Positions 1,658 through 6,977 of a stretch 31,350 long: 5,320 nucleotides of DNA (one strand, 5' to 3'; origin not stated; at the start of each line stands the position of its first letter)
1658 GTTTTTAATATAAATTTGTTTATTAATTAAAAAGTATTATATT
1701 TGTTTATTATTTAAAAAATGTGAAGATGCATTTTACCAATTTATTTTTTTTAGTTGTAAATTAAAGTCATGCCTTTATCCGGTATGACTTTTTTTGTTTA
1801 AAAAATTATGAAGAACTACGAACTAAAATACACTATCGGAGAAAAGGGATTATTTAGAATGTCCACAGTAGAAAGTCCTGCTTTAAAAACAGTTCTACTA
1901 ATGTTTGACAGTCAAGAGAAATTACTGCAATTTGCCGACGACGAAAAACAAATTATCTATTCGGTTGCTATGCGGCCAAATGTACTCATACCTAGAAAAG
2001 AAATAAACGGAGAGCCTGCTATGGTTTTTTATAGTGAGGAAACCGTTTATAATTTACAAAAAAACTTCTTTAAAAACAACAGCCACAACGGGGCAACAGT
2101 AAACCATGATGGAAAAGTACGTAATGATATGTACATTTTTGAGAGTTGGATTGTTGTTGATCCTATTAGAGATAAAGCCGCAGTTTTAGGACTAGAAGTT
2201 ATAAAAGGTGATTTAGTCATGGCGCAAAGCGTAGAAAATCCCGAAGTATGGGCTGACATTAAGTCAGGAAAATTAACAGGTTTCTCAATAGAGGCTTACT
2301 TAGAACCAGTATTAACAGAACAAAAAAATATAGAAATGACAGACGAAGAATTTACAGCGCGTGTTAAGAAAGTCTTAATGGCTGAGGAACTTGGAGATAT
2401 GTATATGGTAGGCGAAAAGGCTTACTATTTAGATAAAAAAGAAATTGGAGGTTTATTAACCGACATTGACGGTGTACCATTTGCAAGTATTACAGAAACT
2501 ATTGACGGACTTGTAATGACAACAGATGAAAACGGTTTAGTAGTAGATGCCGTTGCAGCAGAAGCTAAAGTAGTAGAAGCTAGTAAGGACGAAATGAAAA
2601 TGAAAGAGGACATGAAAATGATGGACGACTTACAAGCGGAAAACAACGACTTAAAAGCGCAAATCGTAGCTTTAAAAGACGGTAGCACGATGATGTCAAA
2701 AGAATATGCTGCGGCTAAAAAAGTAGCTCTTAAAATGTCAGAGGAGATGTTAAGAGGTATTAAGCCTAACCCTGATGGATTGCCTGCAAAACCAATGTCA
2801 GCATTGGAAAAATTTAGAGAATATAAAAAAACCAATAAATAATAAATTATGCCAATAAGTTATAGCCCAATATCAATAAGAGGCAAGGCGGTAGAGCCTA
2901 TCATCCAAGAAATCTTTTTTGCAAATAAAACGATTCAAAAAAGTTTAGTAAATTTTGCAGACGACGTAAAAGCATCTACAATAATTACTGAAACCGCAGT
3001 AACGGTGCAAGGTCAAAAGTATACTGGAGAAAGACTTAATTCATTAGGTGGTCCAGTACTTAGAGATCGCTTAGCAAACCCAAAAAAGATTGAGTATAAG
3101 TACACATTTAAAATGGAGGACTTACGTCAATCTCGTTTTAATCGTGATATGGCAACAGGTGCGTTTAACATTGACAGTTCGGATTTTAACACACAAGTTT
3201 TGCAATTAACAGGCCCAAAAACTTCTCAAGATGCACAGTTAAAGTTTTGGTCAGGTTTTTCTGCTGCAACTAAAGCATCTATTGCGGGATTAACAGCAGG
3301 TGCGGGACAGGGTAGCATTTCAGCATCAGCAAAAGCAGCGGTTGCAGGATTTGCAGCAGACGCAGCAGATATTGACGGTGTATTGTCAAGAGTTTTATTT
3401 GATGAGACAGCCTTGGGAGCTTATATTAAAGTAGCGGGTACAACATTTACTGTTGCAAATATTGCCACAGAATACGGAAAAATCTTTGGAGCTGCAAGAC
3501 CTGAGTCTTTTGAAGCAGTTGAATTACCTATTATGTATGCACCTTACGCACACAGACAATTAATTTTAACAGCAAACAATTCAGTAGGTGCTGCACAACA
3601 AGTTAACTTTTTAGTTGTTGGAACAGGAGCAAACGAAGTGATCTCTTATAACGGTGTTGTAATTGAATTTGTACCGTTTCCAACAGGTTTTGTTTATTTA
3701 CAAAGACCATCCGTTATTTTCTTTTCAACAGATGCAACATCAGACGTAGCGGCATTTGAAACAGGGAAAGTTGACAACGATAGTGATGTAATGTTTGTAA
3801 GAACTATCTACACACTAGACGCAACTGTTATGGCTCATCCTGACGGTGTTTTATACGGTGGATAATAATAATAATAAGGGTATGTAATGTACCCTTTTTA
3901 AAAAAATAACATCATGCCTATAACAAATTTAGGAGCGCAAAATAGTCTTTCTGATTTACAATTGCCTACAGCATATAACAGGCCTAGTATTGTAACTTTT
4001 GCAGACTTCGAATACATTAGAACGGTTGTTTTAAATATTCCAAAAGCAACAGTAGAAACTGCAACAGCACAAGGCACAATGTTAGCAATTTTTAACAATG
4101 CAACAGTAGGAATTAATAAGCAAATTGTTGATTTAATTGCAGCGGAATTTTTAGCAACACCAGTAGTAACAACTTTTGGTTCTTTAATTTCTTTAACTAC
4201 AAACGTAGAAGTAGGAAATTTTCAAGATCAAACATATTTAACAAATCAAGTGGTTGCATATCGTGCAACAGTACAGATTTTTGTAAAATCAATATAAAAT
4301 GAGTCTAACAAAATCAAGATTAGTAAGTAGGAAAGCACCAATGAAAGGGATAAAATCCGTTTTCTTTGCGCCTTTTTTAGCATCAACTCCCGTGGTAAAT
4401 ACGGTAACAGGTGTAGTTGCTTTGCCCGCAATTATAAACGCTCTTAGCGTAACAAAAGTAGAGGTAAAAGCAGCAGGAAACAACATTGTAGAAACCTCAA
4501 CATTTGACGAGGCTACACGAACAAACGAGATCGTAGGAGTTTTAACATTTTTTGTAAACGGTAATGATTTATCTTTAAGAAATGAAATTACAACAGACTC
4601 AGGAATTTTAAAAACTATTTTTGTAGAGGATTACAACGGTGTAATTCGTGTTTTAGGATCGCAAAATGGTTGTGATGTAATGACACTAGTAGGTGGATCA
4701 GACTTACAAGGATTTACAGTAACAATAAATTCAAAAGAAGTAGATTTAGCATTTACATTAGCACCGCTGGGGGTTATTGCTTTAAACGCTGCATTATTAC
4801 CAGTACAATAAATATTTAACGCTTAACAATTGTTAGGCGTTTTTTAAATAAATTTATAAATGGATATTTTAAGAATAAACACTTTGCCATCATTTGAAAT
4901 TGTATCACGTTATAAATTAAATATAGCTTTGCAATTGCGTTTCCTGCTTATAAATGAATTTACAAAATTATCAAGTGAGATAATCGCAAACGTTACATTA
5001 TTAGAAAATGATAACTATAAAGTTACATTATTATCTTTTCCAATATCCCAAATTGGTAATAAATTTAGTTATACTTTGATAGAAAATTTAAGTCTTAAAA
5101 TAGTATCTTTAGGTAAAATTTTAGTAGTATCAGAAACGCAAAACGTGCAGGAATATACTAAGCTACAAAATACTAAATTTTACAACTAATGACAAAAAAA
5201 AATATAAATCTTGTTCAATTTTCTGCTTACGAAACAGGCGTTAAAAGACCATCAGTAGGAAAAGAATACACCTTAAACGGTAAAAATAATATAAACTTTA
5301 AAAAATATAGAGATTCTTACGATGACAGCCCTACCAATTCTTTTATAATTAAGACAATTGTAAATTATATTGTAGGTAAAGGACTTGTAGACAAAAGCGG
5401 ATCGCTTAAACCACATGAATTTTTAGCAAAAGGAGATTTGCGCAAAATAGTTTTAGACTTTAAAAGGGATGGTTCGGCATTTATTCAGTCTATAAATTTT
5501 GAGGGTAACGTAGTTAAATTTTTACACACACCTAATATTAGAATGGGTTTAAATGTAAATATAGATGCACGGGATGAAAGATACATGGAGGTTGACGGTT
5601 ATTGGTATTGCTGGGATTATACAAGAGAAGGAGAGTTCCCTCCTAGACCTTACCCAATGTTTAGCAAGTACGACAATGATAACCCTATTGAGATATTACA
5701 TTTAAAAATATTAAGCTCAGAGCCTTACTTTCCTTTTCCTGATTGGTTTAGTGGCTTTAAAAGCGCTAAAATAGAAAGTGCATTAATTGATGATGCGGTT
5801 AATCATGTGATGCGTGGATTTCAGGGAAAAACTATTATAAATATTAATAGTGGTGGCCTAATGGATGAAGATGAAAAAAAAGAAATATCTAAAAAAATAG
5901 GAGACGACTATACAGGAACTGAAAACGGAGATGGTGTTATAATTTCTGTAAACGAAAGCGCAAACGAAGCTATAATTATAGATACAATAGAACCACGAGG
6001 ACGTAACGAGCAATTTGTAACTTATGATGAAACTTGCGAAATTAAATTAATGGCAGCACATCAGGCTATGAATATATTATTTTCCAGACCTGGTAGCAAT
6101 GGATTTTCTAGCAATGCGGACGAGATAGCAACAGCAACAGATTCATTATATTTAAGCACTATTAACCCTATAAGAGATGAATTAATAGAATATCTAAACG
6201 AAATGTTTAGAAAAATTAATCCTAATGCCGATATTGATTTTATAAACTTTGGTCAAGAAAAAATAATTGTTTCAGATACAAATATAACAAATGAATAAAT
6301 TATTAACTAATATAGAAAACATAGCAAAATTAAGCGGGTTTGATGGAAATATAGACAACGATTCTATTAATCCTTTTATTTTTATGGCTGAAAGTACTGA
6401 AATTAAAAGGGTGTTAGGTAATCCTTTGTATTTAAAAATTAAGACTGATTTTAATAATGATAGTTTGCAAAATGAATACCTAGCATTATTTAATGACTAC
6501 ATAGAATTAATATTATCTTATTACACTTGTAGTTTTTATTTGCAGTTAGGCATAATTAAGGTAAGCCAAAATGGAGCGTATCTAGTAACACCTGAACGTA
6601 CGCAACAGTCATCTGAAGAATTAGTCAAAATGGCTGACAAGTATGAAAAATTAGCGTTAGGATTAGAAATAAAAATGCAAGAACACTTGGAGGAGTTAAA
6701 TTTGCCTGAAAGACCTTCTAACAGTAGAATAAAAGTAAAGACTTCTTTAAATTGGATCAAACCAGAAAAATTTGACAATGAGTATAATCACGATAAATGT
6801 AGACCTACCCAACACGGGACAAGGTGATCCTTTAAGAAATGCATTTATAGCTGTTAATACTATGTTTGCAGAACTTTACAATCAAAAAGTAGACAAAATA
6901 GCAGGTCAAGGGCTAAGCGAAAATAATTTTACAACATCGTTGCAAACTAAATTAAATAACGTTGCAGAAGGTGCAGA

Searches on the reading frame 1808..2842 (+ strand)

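Call 18: search_protein_families(library=phrogs, max_evalue=0.00001, proteins=[window:1808-2842:+])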
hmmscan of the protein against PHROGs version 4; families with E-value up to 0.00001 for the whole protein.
window:1808-2842:+ (344 aa): 4 families
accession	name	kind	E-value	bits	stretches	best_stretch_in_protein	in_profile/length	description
phrog_24921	-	unknown function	3.3e-21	76.8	1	1-191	1-191/349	-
phrog_15223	-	other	1e-10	42.9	1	41-173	7-122/199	protease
phrog_1530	-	other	2.3e-10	41.4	1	41-173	240-357/379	DNA methyltransferase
phrog_3017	-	head and packaging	1e-07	32.6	1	33-297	36-255/402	head maturation protease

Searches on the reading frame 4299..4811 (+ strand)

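Call 18: search_protein_families(library=phrogs, max_evalue=0.00001, proteins=[window:4299-4811:+])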
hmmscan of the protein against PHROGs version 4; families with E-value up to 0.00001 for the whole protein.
window:4299-4811:+ (170 aa): 1 family
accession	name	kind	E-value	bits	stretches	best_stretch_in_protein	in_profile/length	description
phrog_19091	-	unknown function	1.3e-09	38.9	1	1-162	3-168/181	-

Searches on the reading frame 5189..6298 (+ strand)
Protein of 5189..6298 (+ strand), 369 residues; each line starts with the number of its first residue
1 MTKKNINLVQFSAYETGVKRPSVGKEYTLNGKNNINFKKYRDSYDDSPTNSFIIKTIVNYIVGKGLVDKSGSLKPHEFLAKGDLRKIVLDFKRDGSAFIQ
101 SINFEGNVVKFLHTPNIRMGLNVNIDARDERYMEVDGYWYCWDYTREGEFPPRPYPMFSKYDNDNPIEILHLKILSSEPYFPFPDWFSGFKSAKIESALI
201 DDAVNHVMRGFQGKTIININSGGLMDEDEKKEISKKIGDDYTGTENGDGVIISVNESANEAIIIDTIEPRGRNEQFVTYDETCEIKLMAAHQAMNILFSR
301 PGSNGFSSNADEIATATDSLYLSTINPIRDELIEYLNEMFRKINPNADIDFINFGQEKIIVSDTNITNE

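Call 18: search_protein_families(library=phrogs, max_evalue=0.00001, proteins=[window:5189-6298:+])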
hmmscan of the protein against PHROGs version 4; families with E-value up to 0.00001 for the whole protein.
window:5189-6298:+ (369 aa): 2 families
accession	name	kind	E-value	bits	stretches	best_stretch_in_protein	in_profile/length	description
phrog_33693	-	head and packaging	1.9e-40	139.8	1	8-352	3-353/560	portal protein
phrog_11226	-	head and packaging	4.6e-06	26.9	0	27-115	27-116/388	portal protein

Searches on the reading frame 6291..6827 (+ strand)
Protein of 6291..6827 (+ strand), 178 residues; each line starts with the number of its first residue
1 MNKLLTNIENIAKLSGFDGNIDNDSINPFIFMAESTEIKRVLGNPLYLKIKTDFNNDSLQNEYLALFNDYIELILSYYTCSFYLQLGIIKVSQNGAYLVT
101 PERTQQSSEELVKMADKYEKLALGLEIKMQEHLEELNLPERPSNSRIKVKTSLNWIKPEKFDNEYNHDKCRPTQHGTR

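Call 18: search_protein_families(library=phrogs, max_evalue=0.00001, proteins=[window:6291-6827:+])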
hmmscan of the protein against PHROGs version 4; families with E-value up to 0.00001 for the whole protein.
window:6291-6827:+ (178 aa): 1 family
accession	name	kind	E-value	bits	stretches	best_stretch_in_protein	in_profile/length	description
phrog_35048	-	unknown function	1.2e-07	32.7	1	10-120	12-124/184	-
